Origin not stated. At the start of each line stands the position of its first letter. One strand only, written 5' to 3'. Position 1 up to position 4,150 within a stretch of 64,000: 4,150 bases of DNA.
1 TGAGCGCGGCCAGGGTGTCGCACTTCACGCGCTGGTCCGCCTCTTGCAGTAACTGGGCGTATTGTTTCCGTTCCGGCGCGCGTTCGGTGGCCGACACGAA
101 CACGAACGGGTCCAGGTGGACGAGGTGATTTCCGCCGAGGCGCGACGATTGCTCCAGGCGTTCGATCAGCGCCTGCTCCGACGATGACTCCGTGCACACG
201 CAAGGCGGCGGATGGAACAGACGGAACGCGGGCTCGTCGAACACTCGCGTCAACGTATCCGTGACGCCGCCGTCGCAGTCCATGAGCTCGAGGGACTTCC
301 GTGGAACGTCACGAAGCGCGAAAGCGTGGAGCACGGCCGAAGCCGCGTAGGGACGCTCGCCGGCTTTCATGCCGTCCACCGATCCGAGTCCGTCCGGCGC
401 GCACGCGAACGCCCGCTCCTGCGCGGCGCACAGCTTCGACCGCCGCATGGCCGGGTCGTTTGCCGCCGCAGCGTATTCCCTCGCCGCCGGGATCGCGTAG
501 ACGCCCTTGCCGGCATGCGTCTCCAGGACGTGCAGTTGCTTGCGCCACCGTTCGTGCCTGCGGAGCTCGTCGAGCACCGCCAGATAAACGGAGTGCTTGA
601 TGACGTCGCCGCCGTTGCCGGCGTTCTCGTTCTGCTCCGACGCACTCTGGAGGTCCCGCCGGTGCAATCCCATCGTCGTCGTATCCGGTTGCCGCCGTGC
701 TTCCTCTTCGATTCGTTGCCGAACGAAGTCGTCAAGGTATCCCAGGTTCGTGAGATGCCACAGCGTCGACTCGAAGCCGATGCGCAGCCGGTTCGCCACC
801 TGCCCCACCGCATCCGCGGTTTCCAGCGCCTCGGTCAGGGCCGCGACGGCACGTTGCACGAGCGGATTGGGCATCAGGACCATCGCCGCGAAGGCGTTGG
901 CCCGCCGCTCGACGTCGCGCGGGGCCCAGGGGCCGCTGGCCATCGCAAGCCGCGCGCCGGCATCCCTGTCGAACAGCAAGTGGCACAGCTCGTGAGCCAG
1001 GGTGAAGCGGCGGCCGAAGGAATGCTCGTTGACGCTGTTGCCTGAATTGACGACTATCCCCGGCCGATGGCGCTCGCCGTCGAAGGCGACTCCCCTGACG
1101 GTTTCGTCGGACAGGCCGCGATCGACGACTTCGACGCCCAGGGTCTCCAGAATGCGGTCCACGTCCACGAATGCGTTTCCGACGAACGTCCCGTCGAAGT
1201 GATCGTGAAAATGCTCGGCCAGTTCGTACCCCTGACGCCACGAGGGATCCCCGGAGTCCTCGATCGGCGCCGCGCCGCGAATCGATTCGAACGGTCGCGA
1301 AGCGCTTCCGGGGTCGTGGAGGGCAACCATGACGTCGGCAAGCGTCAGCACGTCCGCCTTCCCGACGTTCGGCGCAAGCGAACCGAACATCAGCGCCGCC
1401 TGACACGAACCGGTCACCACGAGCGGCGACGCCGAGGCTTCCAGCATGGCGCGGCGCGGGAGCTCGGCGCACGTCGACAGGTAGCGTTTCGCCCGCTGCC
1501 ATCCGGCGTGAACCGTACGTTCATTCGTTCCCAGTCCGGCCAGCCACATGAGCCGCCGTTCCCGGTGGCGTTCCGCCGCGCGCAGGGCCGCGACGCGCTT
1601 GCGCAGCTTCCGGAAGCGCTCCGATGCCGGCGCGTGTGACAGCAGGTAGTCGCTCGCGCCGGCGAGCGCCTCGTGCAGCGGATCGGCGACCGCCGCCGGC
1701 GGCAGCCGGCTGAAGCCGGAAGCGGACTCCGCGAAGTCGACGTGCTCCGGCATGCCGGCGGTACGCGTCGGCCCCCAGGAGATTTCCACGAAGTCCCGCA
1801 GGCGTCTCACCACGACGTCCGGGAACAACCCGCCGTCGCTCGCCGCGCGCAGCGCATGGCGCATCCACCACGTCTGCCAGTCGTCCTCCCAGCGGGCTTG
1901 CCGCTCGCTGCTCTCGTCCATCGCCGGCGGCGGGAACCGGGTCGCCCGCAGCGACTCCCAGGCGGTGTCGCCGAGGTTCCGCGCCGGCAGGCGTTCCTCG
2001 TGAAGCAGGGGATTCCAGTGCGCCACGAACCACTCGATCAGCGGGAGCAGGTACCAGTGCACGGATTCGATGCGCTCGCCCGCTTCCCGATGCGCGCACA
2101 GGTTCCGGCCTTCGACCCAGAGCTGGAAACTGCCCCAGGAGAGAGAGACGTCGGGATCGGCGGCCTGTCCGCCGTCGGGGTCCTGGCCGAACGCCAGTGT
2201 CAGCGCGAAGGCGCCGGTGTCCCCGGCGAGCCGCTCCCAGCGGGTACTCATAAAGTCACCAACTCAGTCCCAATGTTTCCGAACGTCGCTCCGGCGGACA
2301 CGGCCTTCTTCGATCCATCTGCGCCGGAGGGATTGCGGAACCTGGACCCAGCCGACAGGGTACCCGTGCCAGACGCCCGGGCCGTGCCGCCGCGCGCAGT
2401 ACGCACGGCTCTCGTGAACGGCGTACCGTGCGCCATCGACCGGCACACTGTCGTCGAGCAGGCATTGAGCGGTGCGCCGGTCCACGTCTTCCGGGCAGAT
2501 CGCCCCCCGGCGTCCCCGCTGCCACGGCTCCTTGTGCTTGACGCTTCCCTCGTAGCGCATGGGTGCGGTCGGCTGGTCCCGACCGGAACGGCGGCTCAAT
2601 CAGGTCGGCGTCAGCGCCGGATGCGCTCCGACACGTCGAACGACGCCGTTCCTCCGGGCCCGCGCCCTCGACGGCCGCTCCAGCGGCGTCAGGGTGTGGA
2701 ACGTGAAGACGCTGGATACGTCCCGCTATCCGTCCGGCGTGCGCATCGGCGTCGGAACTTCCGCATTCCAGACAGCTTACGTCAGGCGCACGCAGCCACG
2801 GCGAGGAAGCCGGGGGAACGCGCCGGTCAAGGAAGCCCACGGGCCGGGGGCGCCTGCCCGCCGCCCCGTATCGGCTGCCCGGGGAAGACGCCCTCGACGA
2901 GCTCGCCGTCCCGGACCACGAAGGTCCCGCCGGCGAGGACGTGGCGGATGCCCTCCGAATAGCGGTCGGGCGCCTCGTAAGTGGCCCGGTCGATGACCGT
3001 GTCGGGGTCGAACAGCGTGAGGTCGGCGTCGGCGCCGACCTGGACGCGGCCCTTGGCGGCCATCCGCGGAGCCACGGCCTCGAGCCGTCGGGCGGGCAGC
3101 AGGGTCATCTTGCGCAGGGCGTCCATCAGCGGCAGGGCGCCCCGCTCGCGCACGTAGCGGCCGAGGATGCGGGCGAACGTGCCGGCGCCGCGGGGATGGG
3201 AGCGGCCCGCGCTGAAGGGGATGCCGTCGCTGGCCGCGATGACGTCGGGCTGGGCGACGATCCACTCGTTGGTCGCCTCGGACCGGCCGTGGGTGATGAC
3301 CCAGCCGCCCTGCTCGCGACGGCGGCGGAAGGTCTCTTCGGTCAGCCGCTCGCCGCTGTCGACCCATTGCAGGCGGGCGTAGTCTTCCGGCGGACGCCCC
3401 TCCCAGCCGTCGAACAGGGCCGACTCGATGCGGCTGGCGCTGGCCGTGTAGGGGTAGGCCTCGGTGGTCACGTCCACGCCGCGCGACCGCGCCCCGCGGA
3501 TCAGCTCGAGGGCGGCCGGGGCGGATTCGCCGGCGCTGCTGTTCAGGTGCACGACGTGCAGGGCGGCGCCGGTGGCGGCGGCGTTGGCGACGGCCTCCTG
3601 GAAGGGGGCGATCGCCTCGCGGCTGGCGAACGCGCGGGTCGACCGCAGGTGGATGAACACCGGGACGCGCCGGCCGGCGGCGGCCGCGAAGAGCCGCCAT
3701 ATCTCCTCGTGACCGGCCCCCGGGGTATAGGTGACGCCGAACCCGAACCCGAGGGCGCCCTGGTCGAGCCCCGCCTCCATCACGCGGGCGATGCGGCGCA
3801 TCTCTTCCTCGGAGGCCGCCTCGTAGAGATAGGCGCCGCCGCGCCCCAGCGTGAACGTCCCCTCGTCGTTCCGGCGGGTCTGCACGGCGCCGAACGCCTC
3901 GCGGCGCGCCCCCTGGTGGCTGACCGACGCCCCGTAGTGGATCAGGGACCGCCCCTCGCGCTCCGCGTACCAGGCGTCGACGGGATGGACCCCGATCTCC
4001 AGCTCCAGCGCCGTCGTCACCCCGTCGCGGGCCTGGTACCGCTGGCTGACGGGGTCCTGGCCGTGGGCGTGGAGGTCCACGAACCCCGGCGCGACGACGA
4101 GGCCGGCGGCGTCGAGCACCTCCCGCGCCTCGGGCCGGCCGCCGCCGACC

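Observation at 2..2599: Edge-truncated two-gene module missed by the ORF track: a small 3-Cys protein plus a giant ImmA/IrrE-peptidase::RlmJ-like fusion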

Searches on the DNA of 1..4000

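Call 65: search_rna_families(source=window, start=1, end=4000, threshold=evalue, max_evalue=0.1)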
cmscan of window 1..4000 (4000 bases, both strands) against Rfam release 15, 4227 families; matches with E-value up to 0.1: 0.
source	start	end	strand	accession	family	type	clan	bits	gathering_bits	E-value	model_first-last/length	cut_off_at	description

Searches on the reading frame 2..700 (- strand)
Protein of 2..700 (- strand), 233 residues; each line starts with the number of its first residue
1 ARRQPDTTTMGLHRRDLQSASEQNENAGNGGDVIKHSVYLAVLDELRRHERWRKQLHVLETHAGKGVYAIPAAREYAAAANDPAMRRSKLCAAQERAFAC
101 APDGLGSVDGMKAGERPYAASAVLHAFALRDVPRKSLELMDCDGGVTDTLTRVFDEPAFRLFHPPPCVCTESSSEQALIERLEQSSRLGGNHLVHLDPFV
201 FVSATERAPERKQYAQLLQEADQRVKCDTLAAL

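Call 9: search_solved_structures(query=window:2-700:-, max_evalue=10, show_alignments=3)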
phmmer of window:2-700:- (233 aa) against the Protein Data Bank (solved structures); distinct sequences matched with E-value up to 10: 7.
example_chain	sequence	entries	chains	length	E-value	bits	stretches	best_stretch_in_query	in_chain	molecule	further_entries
6qe5_A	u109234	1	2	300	0.03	17.4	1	23-72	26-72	Ribosomal RNA large subunit methyltransferase J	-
2oo3_A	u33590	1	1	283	0.033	17.3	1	24-71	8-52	Protein involved in catabolism of external DNA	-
6qdx_A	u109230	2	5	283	0.041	17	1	25-72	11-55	Ribosomal RNA large subunit methyltransferase J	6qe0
7p8q_A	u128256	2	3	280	0.041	17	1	25-72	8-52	Ribosomal RNA large subunit methyltransferase J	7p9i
4blu_A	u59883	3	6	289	0.044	16.9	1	25-72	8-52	RIBOSOMAL RNA LARGE SUBUNIT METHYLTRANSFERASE J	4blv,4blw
7p9o_A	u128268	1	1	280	0.045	16.9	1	25-72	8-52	Ribosomal RNA large subunit methyltransferase J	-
9dk1_A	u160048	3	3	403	0.69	13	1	69-138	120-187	Kinase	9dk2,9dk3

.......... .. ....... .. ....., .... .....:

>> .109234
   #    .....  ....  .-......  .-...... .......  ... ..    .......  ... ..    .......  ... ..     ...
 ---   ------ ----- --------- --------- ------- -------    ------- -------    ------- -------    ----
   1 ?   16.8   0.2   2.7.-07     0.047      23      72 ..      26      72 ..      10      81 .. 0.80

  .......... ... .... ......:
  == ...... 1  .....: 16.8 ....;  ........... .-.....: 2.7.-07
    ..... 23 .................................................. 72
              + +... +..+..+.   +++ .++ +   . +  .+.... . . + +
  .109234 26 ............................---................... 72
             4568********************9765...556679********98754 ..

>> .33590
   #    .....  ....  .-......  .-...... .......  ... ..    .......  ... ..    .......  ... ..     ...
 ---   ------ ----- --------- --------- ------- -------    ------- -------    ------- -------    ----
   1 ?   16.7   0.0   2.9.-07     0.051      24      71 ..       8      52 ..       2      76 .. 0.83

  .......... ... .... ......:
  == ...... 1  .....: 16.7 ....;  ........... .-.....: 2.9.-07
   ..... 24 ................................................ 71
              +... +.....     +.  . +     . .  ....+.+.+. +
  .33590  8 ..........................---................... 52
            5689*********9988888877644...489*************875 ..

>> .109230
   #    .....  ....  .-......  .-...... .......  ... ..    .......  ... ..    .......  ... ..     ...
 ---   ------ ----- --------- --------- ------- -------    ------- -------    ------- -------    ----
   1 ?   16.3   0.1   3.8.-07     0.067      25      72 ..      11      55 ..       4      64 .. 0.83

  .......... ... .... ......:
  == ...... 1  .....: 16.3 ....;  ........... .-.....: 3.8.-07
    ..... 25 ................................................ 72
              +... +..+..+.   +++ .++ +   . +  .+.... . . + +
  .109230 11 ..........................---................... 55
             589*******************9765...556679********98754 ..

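Call 23: search_solved_structures(query=A3, max_evalue=10, show_alignments=2)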
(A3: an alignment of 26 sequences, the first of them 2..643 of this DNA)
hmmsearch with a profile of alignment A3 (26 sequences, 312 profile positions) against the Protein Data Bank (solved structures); distinct sequences matched with E-value up to 10: 9.
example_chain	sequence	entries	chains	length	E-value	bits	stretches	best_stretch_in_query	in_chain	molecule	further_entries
2oo3_A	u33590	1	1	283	0.0029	20.2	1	17-65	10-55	Protein involved in catabolism of external DNA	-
6qdx_A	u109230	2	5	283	0.05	16.1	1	17-68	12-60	Ribosomal RNA large subunit methyltransferase J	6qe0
6qe5_A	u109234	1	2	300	0.051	16.1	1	17-68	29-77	Ribosomal RNA large subunit methyltransferase J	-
7p9o_A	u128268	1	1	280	0.052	16.1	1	17-68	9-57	Ribosomal RNA large subunit methyltransferase J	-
7p8q_A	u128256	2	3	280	0.055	16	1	17-67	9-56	Ribosomal RNA large subunit methyltransferase J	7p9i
4blu_A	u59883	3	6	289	0.057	15.9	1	17-67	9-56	RIBOSOMAL RNA LARGE SUBUNIT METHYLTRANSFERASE J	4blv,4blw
8iaj_A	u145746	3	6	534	0.42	13.1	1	104-145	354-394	chimera of Long chain base biosynthesis protein 1 and Serine palmitoyltransferase 1 | Long chain base biosynthesis protein 1,Serine palmitoyltransferase 1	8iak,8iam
8c82_B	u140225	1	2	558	0.45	13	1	104-145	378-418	Serine palmitoyltransferase 1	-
8c80_B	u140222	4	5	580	0.47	12.9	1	104-145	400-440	Serine palmitoyltransferase 1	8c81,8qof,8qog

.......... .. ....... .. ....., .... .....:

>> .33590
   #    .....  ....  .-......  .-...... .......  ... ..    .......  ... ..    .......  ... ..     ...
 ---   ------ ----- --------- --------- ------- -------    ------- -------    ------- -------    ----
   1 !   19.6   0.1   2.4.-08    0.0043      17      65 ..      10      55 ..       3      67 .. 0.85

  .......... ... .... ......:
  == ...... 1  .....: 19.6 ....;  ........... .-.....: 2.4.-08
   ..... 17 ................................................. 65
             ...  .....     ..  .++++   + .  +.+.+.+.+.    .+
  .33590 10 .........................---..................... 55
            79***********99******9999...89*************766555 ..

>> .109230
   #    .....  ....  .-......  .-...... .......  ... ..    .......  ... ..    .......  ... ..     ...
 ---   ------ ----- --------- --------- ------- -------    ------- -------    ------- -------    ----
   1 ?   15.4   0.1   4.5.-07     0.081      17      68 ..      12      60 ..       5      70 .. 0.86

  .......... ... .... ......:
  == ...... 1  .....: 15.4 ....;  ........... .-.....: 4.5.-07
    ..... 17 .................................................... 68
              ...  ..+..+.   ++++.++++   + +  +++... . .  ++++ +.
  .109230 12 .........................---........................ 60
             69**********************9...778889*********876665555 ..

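Call 24: search_protein_families(library=pfam, alignment_id=A3, max_evalue=10)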
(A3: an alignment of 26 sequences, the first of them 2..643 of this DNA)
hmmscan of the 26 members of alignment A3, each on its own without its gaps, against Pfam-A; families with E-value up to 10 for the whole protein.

A. member 1, window:2-643:- (214 aa): 0 families

B. families by the number of members that match (of 26 scanned): 3 families
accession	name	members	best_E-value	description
PF01141.23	Gag_p12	1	0.046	Gag polyprotein, inner coat protein p12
PF21951.1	TARP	1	0.23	T-cell receptor gamma alternate reading frame protein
PF24659.1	DUF7648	1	0.25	Domain of unknown function (DUF7648)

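Call 46: search_protein_representatives(alignment_id=A3)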
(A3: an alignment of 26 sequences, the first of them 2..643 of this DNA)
Query: 26 sequences, 312 profile positions. Proteins with E-value up to 0.001 (for the whole library): 146; up to 1e-10: 89; up to 1e-30: 23. The best 146 are listed.
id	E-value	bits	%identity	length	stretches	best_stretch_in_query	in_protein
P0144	6.7e-152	521.6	-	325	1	3-304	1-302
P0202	1.6e-103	362.6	-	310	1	1-306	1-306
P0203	3.8e-87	308.9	-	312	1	3-304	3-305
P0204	1.7e-81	290.3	-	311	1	3-303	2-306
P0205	7.9e-81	288.1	-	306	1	3-305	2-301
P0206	3.6e-61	223.6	-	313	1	1-294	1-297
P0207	2.7e-54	201.0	-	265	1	4-218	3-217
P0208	2.8e-54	200.9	-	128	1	1-116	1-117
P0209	1.8e-48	181.8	-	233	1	1-185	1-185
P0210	2.5e-40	155.1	-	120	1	218-311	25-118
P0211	6.2e-39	150.5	-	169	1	156-303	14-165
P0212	3.4e-37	144.8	-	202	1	3-155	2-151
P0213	5.2e-36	140.9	-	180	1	3-159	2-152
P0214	5.4e-35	137.6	-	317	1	11-295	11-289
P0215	6.2e-35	137.4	-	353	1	11-284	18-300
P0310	1.7e-05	40.7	-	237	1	17-159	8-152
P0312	4.1e-05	39.4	-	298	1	7-209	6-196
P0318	1.1e-04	38.1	-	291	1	17-136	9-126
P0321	1.5e-04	37.6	-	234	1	17-144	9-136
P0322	1.5e-04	37.6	-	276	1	15-151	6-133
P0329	2.7e-04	36.7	-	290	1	11-65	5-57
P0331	2.9e-04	36.6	-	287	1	17-145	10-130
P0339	6.1e-04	35.6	-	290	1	17-129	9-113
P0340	6.7e-04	35.5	-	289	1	12-74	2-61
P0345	9.4e-04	35.0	-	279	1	16-74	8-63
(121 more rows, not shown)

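Call 53: search_protein_families(library=pfam, proteins=[P0310, P0312, P0318, P0321, P0322, P0329, P0331, P0339, P0340, P0345], max_evalue=0.01)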
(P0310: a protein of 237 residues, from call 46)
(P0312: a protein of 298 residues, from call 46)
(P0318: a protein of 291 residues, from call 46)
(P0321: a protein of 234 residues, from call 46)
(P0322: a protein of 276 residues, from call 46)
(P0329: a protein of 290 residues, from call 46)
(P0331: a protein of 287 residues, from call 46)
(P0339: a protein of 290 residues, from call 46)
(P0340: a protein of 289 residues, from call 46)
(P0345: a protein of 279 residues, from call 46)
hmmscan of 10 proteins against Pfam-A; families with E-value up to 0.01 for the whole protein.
P0310 (237 aa): 2 families
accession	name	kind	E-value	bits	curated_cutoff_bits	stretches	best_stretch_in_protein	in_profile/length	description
PF04378.19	RsmJ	-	1.2e-33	117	27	1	33-181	2-138/245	Ribosomal RNA large subunit methyltransferase D, RlmJ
PF03602.21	Cons_hypoth95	-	5.4e-05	23.4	24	1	102-180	48-125/182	Conserved hypothetical protein 95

P0312 (298 aa): 0 families

P0318 (291 aa): 1 family
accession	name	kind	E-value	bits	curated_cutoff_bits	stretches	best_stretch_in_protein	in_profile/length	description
PF04378.19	RsmJ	-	4.1e-46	157.7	27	1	35-279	3-235/245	Ribosomal RNA large subunit methyltransferase D, RlmJ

P0321 (234 aa): 1 family
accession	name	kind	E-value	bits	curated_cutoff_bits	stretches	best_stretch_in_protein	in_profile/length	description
PF04378.19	RsmJ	-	6.1e-44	150.6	27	1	34-209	2-169/245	Ribosomal RNA large subunit methyltransferase D, RlmJ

P0322 (276 aa): 2 families
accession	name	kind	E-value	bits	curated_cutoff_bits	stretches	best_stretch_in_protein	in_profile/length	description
PF04378.19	RsmJ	-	2.1e-59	201.3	27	1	33-262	2-234/245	Ribosomal RNA large subunit methyltransferase D, RlmJ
PF03602.21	Cons_hypoth95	-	6.1e-07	29.7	24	1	91-182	48-142/182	Conserved hypothetical protein 95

P0329 (290 aa): 0 families

P0331 (287 aa): 1 family
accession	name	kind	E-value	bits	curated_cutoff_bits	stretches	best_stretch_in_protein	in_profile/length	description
PF04378.19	RsmJ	-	2.1e-34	119.4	27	1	36-260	3-228/245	Ribosomal RNA large subunit methyltransferase D, RlmJ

P0339 (290 aa): 1 family
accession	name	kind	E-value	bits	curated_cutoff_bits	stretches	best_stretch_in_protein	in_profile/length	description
PF04378.19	RsmJ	-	4.5e-54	183.8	27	1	33-261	1-234/245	Ribosomal RNA large subunit methyltransferase D, RlmJ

P0340 (289 aa): 0 families

P0345 (279 aa): 1 family
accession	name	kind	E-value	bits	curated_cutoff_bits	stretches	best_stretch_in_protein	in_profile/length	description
PF04378.19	RsmJ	-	4.1e-37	128.3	27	1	34-266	2-234/245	Ribosomal RNA large subunit methyltransferase D, RlmJ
